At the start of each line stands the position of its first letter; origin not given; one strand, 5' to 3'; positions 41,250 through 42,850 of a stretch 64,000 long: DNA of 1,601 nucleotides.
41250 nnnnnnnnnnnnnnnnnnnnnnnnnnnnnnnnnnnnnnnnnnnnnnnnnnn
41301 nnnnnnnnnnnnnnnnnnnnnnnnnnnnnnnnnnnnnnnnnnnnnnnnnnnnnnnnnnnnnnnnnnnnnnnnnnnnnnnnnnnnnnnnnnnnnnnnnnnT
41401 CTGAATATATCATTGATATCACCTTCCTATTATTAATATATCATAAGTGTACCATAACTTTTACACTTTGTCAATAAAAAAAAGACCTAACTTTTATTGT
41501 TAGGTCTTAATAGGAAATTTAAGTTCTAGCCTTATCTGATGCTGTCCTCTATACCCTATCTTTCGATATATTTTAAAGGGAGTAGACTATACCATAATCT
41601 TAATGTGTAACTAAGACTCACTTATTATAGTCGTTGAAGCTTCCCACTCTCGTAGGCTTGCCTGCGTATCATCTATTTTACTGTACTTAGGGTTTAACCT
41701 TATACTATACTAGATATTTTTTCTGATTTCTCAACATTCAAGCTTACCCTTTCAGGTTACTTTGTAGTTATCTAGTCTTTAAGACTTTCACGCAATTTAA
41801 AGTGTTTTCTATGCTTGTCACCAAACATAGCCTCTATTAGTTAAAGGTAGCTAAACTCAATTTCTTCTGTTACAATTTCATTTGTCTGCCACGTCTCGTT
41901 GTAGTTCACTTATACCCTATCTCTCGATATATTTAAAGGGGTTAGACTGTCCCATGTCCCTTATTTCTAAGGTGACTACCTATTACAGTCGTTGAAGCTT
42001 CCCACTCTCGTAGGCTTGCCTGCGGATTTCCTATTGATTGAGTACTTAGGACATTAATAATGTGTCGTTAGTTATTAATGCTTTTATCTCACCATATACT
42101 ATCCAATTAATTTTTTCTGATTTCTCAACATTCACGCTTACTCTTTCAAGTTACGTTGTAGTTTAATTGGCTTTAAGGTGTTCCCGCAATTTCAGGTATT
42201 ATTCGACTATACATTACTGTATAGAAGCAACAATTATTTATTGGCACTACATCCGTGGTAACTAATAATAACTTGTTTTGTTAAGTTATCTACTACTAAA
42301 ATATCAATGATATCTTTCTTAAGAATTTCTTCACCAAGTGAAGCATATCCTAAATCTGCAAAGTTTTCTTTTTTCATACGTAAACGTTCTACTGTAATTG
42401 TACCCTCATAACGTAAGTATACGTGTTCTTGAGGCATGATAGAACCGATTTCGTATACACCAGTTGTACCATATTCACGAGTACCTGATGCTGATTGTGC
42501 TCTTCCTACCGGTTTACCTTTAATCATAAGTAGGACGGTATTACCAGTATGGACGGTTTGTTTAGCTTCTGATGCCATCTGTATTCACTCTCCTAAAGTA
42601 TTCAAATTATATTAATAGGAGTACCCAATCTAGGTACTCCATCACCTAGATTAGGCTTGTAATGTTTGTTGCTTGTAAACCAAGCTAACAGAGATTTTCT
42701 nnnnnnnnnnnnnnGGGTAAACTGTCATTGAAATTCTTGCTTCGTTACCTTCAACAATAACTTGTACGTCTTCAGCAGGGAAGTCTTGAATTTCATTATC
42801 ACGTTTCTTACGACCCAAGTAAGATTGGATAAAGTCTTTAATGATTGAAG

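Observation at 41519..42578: The tail tube gene is split into three exons by two ORF-less group I introns and reassembles into exactly 142 codons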

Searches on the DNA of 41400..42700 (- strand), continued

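Call 49: get_annotated_region(hit=H134, flank=900)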
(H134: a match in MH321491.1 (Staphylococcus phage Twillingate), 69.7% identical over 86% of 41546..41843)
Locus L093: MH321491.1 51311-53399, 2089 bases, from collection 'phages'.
description: Staphylococcus phage Twillingate, complete genome.
organism: Staphylococcus phage Twillingate (NCBI taxid 2234037)
taxonomy: Viruses; Duplodnaviria; Heunggongvirae; Uroviricota; Caudoviricetes; Herelleviridae; Twortvirinae; Sepunavirus
host: Staphylococcus epidermidis; source: wastewater treatment plant; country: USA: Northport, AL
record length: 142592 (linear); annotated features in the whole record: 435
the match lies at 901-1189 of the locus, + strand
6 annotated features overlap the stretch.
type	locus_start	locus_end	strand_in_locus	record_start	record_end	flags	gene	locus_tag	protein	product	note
CDS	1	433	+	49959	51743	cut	-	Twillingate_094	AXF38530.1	putative tail sheath protein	-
regulatory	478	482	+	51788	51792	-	-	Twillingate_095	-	ribosome_binding_site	Twillingate_095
CDS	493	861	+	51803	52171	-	-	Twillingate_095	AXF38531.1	putative tail tube protein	-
regulatory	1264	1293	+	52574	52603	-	-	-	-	terminator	-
regulatory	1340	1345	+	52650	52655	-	-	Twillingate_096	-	ribosome_binding_site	Twillingate_096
CDS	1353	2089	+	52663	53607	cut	-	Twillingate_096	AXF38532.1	hypothetical protein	-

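Call 50: get_annotated_region(hit=H135, flank=900)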
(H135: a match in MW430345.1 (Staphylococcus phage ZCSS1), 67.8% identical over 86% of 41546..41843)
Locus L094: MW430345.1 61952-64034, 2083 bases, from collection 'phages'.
description: Staphylococcus phage ZCSS1, complete genome.
organism: Staphylococcus phage ZCSS1 (NCBI taxid 2801479)
taxonomy: Viruses; Duplodnaviria; Heunggongvirae; Uroviricota; Caudoviricetes; Herelleviridae; Twortvirinae; Sciuriunavirus
host: Staphylococcus sciuri; source: -; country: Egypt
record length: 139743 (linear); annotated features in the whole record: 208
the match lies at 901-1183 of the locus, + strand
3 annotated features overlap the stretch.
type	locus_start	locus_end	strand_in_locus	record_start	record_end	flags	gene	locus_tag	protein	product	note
CDS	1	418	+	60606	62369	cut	-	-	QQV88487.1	major tail sheath protein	-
CDS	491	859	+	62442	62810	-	-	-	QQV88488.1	tail tube protein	-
CDS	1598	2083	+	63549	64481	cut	-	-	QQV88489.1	VSR endonuclease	-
